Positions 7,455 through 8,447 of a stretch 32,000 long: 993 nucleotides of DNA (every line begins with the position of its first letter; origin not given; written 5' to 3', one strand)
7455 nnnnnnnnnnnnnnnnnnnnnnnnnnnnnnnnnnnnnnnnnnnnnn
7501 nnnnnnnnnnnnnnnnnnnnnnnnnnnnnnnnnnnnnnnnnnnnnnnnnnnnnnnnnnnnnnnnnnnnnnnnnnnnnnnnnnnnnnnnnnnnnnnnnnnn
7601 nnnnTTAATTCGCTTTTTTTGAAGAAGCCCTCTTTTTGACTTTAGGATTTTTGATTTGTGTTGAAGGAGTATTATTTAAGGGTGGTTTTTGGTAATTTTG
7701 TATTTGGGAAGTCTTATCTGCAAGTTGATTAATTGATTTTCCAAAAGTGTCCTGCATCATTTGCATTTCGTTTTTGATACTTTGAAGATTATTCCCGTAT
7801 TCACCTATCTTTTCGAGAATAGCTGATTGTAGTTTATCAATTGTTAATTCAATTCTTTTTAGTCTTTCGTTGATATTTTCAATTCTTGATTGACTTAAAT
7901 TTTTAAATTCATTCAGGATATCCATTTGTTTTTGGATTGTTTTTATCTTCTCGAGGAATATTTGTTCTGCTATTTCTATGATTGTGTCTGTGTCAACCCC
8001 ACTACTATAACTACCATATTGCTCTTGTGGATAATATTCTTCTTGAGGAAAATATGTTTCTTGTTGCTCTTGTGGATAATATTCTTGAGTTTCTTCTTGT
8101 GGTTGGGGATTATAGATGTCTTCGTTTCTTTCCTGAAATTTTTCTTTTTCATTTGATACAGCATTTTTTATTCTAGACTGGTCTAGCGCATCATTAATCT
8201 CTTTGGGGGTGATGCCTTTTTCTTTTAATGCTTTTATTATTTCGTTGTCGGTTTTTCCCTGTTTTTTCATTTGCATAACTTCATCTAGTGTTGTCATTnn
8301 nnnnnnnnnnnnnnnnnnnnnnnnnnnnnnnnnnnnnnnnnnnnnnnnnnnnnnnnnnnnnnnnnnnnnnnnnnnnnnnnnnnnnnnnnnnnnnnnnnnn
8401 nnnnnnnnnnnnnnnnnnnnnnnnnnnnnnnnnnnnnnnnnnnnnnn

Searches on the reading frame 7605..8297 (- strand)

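Call 60: search_protein_families(library=pfam, proteins=[window:7605-8297:-], max_evalue=0.001)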
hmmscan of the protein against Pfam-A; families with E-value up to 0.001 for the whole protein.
window:7605-8297:- (230 aa): 1 family
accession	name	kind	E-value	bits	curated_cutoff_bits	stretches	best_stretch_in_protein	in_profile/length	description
PF04760.21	IF2_N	-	0.00046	20.3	25.3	0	11-41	11-41/53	Translation initiation factor IF-2, N-terminal region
